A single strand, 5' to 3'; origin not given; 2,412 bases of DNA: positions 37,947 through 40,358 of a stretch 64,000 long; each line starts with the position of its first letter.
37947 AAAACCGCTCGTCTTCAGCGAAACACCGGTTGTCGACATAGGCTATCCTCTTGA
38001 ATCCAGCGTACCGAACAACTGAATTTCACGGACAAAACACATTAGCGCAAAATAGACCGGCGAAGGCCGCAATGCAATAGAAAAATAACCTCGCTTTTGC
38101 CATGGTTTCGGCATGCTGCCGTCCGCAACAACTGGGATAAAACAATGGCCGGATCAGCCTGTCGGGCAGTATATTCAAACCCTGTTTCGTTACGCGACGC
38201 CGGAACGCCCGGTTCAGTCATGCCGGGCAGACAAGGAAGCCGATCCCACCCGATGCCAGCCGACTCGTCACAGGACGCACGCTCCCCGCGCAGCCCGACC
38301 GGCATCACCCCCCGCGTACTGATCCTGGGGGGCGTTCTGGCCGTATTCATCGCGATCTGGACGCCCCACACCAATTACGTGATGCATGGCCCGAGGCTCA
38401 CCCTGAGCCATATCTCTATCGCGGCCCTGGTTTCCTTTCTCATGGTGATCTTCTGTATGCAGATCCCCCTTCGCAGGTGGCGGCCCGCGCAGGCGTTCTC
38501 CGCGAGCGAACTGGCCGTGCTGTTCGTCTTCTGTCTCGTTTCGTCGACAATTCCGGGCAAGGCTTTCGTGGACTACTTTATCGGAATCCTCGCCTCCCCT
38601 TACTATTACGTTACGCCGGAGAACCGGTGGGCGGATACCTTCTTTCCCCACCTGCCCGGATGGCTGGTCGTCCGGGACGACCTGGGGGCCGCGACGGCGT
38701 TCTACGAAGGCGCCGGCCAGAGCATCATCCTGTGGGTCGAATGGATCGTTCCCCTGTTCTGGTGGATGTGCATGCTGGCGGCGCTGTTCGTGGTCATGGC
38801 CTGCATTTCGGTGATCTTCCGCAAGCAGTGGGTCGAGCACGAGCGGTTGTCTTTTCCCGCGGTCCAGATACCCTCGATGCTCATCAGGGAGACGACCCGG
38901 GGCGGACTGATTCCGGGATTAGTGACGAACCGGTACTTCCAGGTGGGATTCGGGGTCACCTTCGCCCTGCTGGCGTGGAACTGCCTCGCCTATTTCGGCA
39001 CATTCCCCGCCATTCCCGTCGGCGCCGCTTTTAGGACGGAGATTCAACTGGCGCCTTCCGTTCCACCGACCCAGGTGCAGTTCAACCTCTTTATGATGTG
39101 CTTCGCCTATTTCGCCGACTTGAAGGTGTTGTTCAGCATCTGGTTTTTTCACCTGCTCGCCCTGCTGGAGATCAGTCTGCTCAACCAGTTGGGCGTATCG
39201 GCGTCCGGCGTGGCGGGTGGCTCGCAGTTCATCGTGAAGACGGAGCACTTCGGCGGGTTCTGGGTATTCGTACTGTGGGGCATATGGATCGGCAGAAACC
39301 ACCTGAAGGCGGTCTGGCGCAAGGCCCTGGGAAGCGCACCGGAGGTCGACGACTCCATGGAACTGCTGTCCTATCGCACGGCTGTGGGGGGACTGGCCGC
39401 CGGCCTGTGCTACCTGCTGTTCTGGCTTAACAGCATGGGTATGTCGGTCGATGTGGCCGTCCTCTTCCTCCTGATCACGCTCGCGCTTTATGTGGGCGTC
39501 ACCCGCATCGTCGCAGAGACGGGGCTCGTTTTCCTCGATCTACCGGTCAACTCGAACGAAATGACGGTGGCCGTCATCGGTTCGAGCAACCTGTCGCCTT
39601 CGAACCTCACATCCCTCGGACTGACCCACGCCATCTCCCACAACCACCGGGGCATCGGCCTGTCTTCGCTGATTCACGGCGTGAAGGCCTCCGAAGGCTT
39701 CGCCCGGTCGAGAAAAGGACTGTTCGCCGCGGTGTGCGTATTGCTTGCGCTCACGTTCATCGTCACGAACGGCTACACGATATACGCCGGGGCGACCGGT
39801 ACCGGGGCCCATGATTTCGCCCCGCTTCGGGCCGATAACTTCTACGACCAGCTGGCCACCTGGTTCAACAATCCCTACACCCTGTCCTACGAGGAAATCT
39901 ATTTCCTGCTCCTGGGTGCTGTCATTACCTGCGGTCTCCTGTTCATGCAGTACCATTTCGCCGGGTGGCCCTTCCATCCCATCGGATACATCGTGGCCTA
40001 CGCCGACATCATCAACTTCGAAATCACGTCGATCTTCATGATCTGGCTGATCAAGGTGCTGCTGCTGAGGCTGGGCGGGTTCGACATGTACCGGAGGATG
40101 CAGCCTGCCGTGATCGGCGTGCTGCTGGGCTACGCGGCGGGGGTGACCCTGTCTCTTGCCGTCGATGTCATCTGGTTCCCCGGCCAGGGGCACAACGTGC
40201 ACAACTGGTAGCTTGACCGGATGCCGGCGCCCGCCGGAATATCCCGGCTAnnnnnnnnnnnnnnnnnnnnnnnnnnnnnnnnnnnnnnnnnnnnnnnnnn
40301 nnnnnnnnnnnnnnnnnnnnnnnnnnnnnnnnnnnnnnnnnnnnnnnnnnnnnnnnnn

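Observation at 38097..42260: Convergent pair of paralogous ~650-aa polytopic membrane proteins of unrecognised family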

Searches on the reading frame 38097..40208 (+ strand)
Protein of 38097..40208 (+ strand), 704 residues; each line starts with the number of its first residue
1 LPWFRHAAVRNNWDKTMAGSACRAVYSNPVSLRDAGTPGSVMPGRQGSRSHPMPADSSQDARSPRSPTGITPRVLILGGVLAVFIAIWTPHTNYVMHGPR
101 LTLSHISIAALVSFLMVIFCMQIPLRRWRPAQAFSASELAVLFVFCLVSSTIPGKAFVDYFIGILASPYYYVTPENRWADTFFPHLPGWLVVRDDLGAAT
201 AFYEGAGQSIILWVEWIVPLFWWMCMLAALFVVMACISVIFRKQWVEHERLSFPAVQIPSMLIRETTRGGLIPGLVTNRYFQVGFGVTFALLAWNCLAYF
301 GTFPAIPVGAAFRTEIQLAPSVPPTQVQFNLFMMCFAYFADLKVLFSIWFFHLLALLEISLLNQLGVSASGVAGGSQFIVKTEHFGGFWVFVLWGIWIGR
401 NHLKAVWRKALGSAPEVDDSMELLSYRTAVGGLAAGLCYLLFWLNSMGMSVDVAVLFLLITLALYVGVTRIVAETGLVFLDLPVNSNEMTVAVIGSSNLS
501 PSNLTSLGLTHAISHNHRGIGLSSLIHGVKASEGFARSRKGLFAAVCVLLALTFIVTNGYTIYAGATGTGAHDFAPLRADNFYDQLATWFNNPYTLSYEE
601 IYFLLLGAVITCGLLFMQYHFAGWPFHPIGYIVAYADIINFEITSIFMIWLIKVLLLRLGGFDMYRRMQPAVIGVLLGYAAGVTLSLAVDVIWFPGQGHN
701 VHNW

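Call 4: search_protein_families(library=pfam, proteins=[window:38097-40208:+], max_evalue=1)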
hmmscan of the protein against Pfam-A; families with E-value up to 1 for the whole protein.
window:38097-40208:+ (704 aa): 3 families
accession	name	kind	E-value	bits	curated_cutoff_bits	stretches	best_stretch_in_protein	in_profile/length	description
PF20581.3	DUF6785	-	4.7e-110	368.9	25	1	71-561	1-490/498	Family of unknown function (DUF6785)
PF20580.3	DUF6784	-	3.5e-19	69.3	26.4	1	602-692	2-92/101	Domain of unknown function (DUF6784)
PF12648.12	TcpE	-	0.049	14.6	29.9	1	100-167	23-87/100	TcpE family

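Call 5: search_protein_families(library=ncbifam, proteins=[window:38097-40208:+], max_evalue=1)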
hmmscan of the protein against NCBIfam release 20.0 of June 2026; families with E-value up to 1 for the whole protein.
window:38097-40208:+ (704 aa): 0 families

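Call 58: find_homologous_proteins(query=window:38253-40208:+, max_evalue=0.001)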
Query window:38253-40208:+ (652 aa): 100 proteins with E <= 0.001 among 8000 candidates.
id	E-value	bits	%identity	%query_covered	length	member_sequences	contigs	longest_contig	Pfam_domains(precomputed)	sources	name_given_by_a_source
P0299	0.0e+0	1462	99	100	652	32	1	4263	PF20580.4,PF20581.4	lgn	-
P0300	0.0e+0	1459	98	100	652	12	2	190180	PF20580.4,PF20581.4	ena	-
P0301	0.0e+0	1428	97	100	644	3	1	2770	PF20580.4,PF20581.4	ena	-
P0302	0.0e+0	1313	88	100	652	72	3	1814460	PF20580.4,PF20581.4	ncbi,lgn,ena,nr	ncbi:MAG: hypothetical protein F4X08_11035 [Gemmatimonadetes bacterium]|nr:hypothetical protein [Gem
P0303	0.0e+0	1288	86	100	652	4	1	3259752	PF20580.4,PF20581.4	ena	-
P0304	0.0e+0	1271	89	95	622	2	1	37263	PF20580.4,PF20581.4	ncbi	-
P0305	0.0e+0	1234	81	100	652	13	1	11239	PF20580.4,PF20581.4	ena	-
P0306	0.0e+0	1208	78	100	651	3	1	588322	PF20580.4,PF20581.4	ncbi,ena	-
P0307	0.0e+0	1206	78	100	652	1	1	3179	PF20580.4,PF20581.4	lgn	-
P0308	0.0e+0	1194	77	100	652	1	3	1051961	PF20580.4,PF20581.4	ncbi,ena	-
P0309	0.0e+0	1191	78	100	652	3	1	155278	PF20580.4,PF20581.4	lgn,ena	-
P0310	0.0e+0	1163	76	100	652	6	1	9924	PF20580.4,PF20581.4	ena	-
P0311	0.0e+0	1082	71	99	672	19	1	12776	PF20580.4,PF20581.4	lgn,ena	-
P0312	1.4e-298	1010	68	97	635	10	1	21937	PF20580.4,PF20581.4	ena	-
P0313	6.0e-294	995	65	99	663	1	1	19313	PF20580.4,PF20581.4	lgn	-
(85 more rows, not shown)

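Call 71: predict_structure(alignment_id=A3)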
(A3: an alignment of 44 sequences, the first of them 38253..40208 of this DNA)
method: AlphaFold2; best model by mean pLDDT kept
length: 652 residues; sequences in the alignment: 44
mean_pLDDT: 86.5   pTM: 0.86
mean pLDDT of the five models: 86.5, 84.7, 84.2, 83.2, 82.6
residues with pLDDT >= 90: 315; 70-90: 288; 50-70: 37; < 50: 12
segments of 3 or more residues with pLDDT < 50: 1-12
pLDDT, mean of each block of 10 residues (from residue 1): 36 69 94 90 72 75 90 87 92 90 80 92 90 92 90 85 92 92 94 90 87 78 87 93 88 74 83 84 89 94 92 72 80 93 94 95 89 94 97 95 95 91 76 86 92 90 70 88 81 92 92 86 81 88 86 95 92 92 84 92 92 91 90 86 72 54
secondary structure, 60 per line:
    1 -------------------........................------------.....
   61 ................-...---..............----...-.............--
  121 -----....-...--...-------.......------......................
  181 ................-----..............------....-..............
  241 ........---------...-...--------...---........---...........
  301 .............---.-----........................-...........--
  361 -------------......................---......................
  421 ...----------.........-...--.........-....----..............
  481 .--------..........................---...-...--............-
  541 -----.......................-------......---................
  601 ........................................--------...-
elements in order: H20-43 H56-76 H84-97 H106-118 H126-129 H146-152 H159-196 H202-215 H222-225 H227-248 E262-264 E273-275 H279-286 H290-313 H324-346 H348-358 H374-395 H399-423 H434-442 H449-457 H459-462 H467-481 H490-515 H528-539 H546-568 H576-581 H585-640
